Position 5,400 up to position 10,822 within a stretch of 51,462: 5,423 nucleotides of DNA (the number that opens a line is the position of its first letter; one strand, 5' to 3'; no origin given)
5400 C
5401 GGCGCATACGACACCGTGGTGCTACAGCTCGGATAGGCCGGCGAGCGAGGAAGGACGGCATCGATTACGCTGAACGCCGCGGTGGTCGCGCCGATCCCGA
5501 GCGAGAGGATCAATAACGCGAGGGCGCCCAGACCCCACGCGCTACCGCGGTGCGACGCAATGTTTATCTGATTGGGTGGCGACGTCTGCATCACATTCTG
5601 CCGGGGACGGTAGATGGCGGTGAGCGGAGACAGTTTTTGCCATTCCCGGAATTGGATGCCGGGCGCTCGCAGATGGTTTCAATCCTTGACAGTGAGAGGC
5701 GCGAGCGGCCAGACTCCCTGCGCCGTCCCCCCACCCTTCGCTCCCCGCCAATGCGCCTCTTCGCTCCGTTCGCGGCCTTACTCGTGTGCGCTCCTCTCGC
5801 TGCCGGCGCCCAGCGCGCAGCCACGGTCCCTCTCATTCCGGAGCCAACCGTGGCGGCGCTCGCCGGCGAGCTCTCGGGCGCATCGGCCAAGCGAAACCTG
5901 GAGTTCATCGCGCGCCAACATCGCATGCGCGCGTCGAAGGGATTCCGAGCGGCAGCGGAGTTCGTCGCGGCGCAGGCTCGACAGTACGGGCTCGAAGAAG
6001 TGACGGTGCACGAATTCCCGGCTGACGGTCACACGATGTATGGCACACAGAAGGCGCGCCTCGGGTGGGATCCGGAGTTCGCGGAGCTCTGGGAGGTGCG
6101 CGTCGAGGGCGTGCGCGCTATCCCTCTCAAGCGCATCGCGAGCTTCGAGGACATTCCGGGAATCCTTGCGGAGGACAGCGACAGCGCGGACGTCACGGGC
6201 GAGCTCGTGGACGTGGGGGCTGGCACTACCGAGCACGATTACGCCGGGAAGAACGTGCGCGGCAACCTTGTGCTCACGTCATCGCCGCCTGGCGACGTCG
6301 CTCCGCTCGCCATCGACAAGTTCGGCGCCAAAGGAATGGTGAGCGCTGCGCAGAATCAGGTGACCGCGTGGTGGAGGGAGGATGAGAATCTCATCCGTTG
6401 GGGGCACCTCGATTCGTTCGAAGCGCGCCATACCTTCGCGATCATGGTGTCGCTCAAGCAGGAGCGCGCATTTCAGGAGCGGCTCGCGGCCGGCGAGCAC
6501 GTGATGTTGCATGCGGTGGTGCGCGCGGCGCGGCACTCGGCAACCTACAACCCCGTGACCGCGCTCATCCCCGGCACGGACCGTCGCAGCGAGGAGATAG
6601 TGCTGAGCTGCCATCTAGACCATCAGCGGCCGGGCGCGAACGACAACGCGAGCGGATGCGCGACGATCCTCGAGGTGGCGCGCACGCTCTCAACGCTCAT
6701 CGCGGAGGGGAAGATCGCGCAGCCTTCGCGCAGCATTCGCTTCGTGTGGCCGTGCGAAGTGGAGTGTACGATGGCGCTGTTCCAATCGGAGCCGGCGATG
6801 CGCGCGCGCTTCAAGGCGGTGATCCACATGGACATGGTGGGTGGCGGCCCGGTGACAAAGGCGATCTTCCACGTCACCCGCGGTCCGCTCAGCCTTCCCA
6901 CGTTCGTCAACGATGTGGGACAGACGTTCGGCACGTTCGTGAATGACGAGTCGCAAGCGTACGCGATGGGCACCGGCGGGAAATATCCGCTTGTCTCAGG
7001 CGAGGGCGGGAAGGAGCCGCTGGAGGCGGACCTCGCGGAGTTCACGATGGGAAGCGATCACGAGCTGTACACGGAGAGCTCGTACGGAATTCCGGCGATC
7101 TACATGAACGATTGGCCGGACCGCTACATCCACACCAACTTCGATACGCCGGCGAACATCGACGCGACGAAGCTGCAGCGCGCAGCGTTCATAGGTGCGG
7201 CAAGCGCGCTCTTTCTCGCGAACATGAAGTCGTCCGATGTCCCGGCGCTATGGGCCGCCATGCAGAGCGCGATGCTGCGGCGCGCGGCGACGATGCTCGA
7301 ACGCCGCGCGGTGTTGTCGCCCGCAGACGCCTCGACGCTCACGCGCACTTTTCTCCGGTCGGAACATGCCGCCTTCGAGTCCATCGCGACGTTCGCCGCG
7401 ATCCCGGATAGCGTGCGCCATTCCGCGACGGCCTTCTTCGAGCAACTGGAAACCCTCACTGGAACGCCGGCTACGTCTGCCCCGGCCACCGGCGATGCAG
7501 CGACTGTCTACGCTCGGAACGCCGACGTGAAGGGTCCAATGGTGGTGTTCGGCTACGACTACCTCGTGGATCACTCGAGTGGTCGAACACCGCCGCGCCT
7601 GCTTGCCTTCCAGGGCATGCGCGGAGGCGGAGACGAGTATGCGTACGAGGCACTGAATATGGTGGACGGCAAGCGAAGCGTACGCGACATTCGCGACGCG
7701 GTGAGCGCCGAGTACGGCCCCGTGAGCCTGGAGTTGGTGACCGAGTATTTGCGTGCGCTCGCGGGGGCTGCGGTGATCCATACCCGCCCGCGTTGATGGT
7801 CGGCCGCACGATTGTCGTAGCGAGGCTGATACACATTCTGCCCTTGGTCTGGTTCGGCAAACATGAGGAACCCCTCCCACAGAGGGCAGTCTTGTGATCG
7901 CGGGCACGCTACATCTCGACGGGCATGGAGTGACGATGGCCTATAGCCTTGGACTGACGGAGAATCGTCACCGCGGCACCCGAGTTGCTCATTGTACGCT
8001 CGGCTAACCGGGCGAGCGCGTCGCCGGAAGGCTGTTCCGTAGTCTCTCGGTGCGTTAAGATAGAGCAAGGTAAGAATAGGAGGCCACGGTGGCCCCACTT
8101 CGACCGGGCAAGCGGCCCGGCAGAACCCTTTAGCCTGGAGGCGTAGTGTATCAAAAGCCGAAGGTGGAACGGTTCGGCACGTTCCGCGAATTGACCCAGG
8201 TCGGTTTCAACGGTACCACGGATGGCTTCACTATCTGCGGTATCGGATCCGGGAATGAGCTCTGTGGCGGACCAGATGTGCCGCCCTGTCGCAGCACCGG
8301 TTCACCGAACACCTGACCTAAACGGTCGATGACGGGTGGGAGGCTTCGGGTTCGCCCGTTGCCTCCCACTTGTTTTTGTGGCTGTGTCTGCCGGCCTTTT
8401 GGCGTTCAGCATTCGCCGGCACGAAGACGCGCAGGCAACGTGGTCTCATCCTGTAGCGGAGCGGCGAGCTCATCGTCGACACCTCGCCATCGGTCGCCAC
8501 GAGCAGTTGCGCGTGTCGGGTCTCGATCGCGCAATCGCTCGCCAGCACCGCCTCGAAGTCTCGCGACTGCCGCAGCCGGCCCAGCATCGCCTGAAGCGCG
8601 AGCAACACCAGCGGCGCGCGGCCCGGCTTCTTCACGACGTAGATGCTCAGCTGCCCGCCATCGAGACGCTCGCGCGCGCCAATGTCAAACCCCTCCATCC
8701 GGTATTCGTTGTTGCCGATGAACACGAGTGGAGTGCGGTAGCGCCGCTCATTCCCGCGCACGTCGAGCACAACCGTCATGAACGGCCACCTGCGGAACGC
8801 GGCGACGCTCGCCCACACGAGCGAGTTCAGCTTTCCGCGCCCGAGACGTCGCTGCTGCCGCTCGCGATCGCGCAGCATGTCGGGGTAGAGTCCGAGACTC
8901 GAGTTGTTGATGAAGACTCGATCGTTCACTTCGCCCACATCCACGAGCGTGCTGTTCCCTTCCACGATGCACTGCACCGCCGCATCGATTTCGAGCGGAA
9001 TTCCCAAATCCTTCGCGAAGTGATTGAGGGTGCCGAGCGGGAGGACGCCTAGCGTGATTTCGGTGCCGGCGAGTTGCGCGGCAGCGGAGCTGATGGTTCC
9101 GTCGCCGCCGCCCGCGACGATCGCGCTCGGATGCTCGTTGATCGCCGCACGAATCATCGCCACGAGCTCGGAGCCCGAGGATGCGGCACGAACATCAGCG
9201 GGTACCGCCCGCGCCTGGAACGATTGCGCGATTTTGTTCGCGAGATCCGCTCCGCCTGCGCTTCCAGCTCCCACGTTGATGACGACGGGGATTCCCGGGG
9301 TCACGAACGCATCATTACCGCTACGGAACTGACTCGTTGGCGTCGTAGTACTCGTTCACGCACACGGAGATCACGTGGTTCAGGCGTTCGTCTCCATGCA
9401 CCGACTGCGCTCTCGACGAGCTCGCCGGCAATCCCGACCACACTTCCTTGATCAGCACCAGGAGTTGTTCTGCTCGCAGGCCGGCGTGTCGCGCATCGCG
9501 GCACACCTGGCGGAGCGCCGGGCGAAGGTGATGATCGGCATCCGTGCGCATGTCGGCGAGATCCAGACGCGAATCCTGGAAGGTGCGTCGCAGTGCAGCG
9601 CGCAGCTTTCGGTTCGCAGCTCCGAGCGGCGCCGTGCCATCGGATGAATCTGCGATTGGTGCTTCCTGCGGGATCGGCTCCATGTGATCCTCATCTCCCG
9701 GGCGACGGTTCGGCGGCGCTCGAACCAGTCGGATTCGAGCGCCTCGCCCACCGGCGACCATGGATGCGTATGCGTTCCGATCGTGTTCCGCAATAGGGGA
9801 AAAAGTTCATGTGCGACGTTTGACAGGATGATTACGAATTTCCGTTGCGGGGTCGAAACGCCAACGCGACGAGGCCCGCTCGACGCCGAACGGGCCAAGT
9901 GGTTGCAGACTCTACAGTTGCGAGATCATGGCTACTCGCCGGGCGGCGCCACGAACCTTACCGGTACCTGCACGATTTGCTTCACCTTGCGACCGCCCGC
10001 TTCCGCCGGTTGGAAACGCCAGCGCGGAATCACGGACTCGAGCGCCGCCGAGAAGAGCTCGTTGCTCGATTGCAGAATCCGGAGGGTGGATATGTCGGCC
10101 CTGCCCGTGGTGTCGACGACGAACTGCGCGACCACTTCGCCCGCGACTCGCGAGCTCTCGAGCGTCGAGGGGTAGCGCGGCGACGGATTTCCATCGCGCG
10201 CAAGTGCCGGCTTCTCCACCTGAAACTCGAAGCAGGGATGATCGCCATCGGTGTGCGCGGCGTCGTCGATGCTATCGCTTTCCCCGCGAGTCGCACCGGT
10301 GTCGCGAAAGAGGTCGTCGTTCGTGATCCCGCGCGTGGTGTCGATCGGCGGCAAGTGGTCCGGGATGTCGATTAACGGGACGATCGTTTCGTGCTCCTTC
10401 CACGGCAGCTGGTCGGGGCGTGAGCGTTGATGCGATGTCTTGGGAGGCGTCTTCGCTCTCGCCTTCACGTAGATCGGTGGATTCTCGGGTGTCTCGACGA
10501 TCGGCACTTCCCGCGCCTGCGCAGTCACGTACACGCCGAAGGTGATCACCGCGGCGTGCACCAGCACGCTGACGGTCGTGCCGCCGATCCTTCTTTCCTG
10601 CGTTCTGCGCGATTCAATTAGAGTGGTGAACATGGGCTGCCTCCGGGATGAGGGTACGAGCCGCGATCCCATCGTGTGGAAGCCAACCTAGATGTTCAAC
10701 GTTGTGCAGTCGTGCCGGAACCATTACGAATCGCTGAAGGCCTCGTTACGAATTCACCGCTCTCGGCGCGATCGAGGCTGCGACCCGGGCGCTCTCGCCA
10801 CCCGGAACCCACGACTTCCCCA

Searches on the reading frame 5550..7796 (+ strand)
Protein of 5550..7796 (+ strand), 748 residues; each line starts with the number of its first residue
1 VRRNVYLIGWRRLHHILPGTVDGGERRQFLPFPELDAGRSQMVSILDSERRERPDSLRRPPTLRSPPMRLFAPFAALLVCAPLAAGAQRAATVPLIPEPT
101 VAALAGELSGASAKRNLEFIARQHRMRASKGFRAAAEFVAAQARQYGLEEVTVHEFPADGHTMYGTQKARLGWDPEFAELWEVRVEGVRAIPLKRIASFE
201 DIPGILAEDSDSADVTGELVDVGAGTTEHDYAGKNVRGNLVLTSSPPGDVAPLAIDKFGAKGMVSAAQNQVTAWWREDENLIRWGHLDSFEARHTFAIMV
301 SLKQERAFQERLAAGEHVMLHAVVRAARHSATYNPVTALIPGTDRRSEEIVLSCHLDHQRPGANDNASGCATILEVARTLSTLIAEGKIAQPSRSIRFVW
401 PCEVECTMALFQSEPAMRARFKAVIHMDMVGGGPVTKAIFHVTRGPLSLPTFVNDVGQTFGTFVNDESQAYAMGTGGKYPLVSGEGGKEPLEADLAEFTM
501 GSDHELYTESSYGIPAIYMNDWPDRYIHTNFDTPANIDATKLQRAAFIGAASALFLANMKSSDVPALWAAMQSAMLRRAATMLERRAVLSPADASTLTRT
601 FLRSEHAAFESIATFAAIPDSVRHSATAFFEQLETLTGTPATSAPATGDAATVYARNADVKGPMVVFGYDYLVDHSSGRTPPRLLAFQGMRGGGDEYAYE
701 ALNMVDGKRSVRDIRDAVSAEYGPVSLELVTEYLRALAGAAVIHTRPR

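Call 66: search_protein_families(library=pfam, proteins=[window:5550-7796:+], max_evalue=0.001)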
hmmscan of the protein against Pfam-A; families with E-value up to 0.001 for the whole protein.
window:5550-7796:+ (748 aa): 1 family
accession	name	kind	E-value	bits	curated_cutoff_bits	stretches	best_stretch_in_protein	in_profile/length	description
PF04389.22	Peptidase_M28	-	4.3e-23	82.5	21.3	1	336-548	2-188/193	Peptidase family M28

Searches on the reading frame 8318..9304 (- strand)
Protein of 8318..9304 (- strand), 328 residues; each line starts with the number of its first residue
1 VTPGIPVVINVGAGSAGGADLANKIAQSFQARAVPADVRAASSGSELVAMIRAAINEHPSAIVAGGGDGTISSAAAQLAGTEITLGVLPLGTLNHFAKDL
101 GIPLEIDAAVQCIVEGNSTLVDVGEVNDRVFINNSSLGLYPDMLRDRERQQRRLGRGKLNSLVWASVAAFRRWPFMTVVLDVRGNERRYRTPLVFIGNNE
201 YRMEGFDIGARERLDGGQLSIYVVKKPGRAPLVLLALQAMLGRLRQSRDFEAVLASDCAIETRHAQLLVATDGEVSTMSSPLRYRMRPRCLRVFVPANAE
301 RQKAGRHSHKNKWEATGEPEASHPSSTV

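Call 67: search_protein_families(library=pfam, proteins=[window:8318-9304:-], max_evalue=0.001)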
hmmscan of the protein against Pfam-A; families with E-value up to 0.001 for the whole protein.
window:8318-9304:- (328 aa): 2 families
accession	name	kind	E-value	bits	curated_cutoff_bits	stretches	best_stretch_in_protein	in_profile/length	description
PF00781.29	DAGK_cat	-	5.5e-24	84.6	23.6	1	7-126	4-125/125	Diacylglycerol kinase catalytic domain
PF19279.4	YegS_C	-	2.4e-13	50.6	27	1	151-294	17-157/158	YegS C-terminal NAD kinase beta sandwich-like domain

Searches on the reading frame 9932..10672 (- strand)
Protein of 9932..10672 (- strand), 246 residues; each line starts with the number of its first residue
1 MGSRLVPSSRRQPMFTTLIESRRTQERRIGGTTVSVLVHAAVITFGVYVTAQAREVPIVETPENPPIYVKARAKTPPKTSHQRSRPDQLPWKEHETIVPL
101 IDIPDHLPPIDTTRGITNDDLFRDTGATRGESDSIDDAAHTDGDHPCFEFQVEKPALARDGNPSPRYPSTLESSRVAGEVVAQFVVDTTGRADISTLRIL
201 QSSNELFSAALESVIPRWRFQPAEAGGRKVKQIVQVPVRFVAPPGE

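Call 67: search_protein_families(library=pfam, proteins=[window:9932-10672:-], max_evalue=0.001)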
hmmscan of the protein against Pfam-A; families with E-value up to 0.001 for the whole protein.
window:9932-10672:- (246 aa): 1 family
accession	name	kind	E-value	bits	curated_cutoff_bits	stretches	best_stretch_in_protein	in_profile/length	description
PF03544.19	TonB_C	-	1.1e-12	48.6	24.6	1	164-241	2-78/79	Gram-negative bacterial TonB protein C-terminal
